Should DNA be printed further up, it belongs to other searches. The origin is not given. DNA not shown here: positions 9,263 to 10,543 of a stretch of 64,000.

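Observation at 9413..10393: PLP-dependent threonine/serine-dehydratase-like gene embedded between the large and medium xanthine-dehydrogenase-family subunits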

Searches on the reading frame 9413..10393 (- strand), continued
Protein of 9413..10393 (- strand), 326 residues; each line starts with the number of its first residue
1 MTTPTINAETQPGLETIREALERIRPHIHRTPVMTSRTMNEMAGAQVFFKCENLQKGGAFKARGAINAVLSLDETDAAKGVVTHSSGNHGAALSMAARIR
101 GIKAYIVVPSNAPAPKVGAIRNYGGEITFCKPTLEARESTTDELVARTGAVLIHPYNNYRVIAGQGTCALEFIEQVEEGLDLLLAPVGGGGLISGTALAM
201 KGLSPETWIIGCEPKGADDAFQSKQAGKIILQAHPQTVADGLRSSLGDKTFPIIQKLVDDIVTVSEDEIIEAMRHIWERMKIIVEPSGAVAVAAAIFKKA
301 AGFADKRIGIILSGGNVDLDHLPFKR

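Call 52: search_solved_structures(query=window:9413-10393:-, show_alignments=3, max_evalue=1e-85)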
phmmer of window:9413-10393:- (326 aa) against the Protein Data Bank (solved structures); distinct sequences matched with E-value up to 1e-85: 6.
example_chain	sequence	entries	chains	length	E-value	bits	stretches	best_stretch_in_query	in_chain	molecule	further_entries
6lut_A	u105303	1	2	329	2.5e-105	355.3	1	14-321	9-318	Probable serine racemase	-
5cvc_A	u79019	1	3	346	4.3e-102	344.6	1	13-321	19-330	Serine racemase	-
3l6b_A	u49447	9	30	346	1.3e-87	297.1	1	17-320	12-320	Serine racemase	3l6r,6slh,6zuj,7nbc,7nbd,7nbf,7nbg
6zsp_AAA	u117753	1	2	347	1.3e-87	297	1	17-320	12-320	Serine racemase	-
5x2l_A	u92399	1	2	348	1.7e-87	296.7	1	18-320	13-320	Serine racemase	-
3hmk_A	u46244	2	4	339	1.7e-86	293.5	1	17-323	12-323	Serine racemase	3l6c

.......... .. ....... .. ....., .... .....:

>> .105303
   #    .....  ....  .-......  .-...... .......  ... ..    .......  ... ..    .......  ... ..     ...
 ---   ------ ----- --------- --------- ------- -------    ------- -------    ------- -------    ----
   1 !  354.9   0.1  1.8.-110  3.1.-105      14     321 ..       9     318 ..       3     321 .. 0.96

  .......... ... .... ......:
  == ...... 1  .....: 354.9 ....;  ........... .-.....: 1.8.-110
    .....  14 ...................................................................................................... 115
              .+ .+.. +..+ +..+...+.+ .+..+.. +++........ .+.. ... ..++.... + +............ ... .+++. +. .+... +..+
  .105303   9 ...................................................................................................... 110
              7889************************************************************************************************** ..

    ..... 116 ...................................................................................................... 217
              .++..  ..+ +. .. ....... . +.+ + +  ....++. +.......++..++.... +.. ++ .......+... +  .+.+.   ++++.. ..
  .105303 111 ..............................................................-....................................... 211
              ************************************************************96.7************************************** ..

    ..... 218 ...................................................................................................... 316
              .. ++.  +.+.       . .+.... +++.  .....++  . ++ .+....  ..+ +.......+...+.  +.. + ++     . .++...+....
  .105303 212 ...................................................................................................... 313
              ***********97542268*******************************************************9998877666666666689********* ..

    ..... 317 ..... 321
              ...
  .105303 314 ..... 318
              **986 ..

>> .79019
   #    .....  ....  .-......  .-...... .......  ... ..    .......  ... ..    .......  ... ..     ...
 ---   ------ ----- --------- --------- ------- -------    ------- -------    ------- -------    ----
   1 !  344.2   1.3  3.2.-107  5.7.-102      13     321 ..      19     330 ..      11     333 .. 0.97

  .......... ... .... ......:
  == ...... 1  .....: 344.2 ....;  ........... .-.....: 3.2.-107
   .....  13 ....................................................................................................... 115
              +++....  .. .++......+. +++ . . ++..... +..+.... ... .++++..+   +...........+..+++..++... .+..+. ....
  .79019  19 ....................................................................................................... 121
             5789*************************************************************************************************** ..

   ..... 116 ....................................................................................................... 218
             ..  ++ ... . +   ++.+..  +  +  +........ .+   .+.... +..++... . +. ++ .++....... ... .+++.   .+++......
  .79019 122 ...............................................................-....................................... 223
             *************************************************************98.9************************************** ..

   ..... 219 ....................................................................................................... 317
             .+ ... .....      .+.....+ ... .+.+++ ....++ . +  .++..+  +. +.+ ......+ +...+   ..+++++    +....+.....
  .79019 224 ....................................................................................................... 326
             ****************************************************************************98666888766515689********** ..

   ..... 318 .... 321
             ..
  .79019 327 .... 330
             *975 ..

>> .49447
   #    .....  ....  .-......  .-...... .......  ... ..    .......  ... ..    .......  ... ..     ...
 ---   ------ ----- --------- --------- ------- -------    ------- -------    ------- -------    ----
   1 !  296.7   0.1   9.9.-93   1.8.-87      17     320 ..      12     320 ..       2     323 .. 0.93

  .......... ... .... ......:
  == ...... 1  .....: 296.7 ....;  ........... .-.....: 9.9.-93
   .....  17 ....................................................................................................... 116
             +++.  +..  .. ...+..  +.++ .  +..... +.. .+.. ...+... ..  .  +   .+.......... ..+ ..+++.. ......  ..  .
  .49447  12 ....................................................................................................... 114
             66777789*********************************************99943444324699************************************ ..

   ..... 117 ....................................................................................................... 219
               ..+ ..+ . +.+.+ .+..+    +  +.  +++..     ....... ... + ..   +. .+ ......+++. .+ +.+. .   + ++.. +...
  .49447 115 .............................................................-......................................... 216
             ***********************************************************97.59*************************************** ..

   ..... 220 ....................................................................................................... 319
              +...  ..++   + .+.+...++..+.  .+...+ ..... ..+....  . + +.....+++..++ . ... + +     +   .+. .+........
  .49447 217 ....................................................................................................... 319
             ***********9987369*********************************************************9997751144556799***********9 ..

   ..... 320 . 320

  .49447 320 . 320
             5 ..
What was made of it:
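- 9413..10393 (-): PLP-dependent serine-racemase / beta-hydroxy-amino-acid ammonia-lyase family gene (326 aa). K61, S85/S86, R137, the GGGG loop 188-191, E213/A217/D219 and S313 align with human SR K56, S83/S84, R135, the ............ loop, E210/A214/D216 and S313 (call 52).
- On Serine racemase / 3-hydroxyaspartate dehydratase subfamily: E213, A217 and D219 align with human SR E210, A214 and D216; R137 aligns with R135 (call 52).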

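Call 60: find_encoding_contigs(protein=P0007, flank=10000, max_places=5)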
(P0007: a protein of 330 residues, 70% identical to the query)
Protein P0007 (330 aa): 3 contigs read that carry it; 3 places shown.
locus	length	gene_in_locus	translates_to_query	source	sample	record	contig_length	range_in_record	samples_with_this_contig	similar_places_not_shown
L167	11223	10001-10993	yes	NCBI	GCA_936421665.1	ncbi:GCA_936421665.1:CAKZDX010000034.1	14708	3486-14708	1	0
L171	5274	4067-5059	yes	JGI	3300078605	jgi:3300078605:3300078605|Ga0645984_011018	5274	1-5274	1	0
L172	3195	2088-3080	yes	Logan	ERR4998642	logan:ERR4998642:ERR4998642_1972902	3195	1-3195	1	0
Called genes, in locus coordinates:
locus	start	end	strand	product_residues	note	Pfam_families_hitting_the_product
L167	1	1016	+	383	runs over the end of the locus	PF00999:Na_H_Exchanger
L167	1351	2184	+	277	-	PF00248:Aldo_ket_red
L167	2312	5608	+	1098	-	PF00930:DPPIV_N (faint), PF25174:Beta-prop_THOC3 (faint), PF26549:Tricorn_N, PF26550:Tricorn_2nd, PF07676:PD40 (weak), PF14684:Tricorn_C1, PF14685:PDZ_Tricorn, PF03572:Peptidase_S41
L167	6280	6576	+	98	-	PF12441:CopG_antitoxin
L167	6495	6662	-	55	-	-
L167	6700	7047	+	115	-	PF01883:FeS_assembly_P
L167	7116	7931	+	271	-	PF00378:ECH_1, PF16113:ECH_2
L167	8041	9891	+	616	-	PF02554:CstA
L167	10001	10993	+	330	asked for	PF00291:PALP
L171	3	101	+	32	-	?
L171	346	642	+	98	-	PF12441:CopG_antitoxin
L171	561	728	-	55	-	-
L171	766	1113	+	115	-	PF01883:FeS_assembly_P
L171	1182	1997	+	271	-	PF00378:ECH_1, PF16113:ECH_2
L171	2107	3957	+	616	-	PF02554:CstA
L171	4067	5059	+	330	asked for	PF00291:PALP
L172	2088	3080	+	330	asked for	PF00291:PALP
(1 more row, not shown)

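Call 81: search_protein_families(library=ncbifam, proteins=[L166:13252-14817:+, L166:8038-9960:+, L166:6145-7722:+], max_evalue=1e-20)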
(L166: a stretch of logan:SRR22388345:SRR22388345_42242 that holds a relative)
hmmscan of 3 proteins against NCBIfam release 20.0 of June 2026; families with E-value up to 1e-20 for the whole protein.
L166:13252-14817:+ (521 aa): 38 families (the best 25 are shown)
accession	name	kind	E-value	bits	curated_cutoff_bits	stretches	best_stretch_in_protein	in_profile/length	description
NF040648.1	lactal_redase_Meth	equivalog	9.1e-136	453.5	650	1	57-520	3-463/463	lactaldehyde dehydrogenase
NF047626.1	SulfactDhSafD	equivalog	2.4e-111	373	700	1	70-519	5-454/454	sulfoacetaldehyde dehydrogenase SafD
TIGR03250.1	PhnAcAld_DH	equivalog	1.6e-104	350.1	635.65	1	55-519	6-470/472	phosphonoacetaldehyde dehydrogenase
TIGR01780.1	SSADH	subfamily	2.4e-103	346.4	646.35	1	72-515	3-448/448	succinate-semialdehyde dehydrogenase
NF040869.1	G3PDH_Arch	equivalog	1e-100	337.9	780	1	50-520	17-492/502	NADP-dependent glyceraldehyde-3-phosphate dehydrogenase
TIGR01804.1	BADH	equivalog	1.3e-94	317.4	668.6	1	56-515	1-467/467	betaine-aldehyde dehydrogenase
NF009725.0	PRK13252.1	equivalog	1.1e-93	314.4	593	1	52-517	6-477/488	betaine-aldehyde dehydrogenase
NF006916.0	PRK09407.1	equivalog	1.2e-93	314.5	521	1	66-515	34-488/526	succinic semialdehyde dehydrogenase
TIGR02299.1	HpaE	equivalog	4.3e-92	309.2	638.35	1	55-519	3-476/488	5-carboxymethyl-2-hydroxymuconate semialdehyde dehydrogenase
NF045735.1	PaDhStyDPseudo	equivalog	1.2e-90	304.5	850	1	54-519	4-481/483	phenylacetaldehyde dehydrogenase StyD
NF010000.0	PRK13473.1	subfamily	1.9e-90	303.8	615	1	55-517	5-470/475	aminobutyraldehyde dehydrogenase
NF007497.0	PRK10090.1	equivalog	2.6e-88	296.9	500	1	53-519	7-477/480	aldehyde dehydrogenase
NF042993.1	AlphKGSA_gudD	equivalog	5e-88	295.9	770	1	55-515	6-476/481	alpha-ketoglutaric semialdehyde dehydrogenase GucD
NF008415.0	PRK11241.1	equivalog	1.8e-86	290.7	828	1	53-519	11-480/482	NADP-dependent succinate-semialdehyde dehydrogenase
NF006915.0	PRK09406.1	equivalog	1.5e-85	287.8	730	1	72-515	7-452/457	NADP-dependent succinic semialdehyde dehydrogenase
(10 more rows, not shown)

L166:8038-9960:+ (640 aa): 48 families (the best 25 are shown)
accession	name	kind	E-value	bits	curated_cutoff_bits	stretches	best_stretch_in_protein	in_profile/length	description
NF005485.1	PRK07092.1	equivalog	2.3e-88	297.3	493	1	69-616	10-519/523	benzoylformate decarboxylase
NF006203.0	PRK08327.1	equivalog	2.2e-85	287.3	456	1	57-617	6-570/571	thiamine pyrophosphate-requiring protein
TIGR00118.1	acolac_lg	equivalog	1.4e-74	251.5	538.35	1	61-617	2-536/557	biosynthetic-type acetolactate synthase large subunit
NF006122.0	PRK08266.1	subfamily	5e-71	239.8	571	1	60-618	4-527/543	hypothetical protein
NF004919.0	PRK06276.1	equivalog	1.7e-69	234.7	866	1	61-617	2-540/582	acetolactate synthase large subunit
NF006052.0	PRK08199.1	subfamily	2.2e-67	227.6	539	1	59-617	7-539/559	thiamine pyrophosphate protein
NF004710.0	PRK06048.1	equivalog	2.1e-62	211.4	976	1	60-617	8-539/561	acetolactate synthase large subunit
NF005760.0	PRK07586.1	equivalog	9.1e-61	206.4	363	2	400-602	303-504/514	acetolactate synthase large subunit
NF005058.0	PRK06466.1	equivalog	5.2e-59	200.2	951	1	60-615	4-547/574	acetolactate synthase 3 large subunit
NF008431.0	PRK11269.1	equivalog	6.4e-59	200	791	1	66-619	10-559/591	glyoxylate carboligase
NF005712.0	PRK07524.1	subfamily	3.4e-58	197.4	500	1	61-613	4-527/536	5-guanidino-2-oxopentanoate decarboxylase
NF005039.0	PRK06456.1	equivalog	3.9e-58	197.3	868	1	61-614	3-543/572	acetolactate synthase large subunit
NF004807.0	PRK06154.1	equivalog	6.7e-58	196.7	607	1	57-617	17-556/565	thiamine pyrophosphate-requiring protein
NF005713.0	PRK07525.1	subfamily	4e-57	193.9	620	1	63-618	9-565/592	sulfoacetaldehyde acetyltransferase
NF006187.0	PRK08322.1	equivalog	5.5e-57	193.4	509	1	62-613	4-526/548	acetolactate synthase large subunit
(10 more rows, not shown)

L166:6145-7722:+ (525 aa): 25 families
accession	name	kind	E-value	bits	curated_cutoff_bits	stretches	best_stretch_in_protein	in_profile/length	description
NF011958.0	PRK15429.1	equivalog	2.8e-126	422.9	830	1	14-521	182-689/692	formate hydrogenlyase transcriptional activator FlhA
TIGR01817.1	nifA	equivalog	9.8e-119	397.5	528.85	1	21-448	6-437/534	nif-specific transcriptional activator NifA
NF003451.0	PRK05022.1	equivalog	1.8e-102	343.7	476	1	129-519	116-511/512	nitric oxide reductase transcriptional regulator NorR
NF041552.1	TF_PrdR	equivalog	3.8e-99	332.6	795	1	166-515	222-575/577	sigma-54 dependent transcriptional regulator PrdR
NF008469.0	PRK11361.1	equivalog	1.1e-98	330.9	714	1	187-518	124-456/461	acetoacetate metabolism transcriptional regulator AtoC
NF041906.1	V4R_TF_MobR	exception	5.1e-92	309.1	999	1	191-515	219-543/544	phenol degradation transcriptional regulator MobR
TIGR02915.1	PEP_resp_reg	equivalog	6.6e-92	308.7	502.6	1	188-518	122-444/445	PEP-CTERM-box response regulator transcription factor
NF038308.1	RNA_repair_RtcR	equivalog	3.8e-91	306.5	650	1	195-445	169-428/530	RNA repair transcriptional activator RtcR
TIGR01818.1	ntrC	equivalog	2.3e-90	303.6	558.6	1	202-448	130-376/463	nitrogen regulation protein NR(I)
TIGR02329.1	propionate_PrpR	equivalog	3e-88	296.7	499.2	1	195-514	201-525/526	propionate catabolism operon regulatory protein PrpR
NF050807.1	TransRegFlbDCaul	equivalog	3.1e-85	286.7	750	1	207-515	119-437/454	sigma-54-dependent transcriptional regulator FlbD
NF007689.0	PRK10365.1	equivalog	5.9e-84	282.4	760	1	207-491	140-420/441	sigma-54-dependent response regulator transcription factor ZraR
NF011953.0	PRK15424.1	equivalog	2.4e-82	277.3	703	1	165-515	182-533/538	propionate catabolism operon regulatory protein PrpR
TIGR02974.1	phageshock_pspF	equivalog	1.3e-80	271.2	443.55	1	208-448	1-242/336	phage shock protein operon transcriptional activator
NF051870.1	NAssimRespRegNtrX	equivalog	1.8e-79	267.7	600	1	187-518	123-452/452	nitrogen assimilation response regulator NtrX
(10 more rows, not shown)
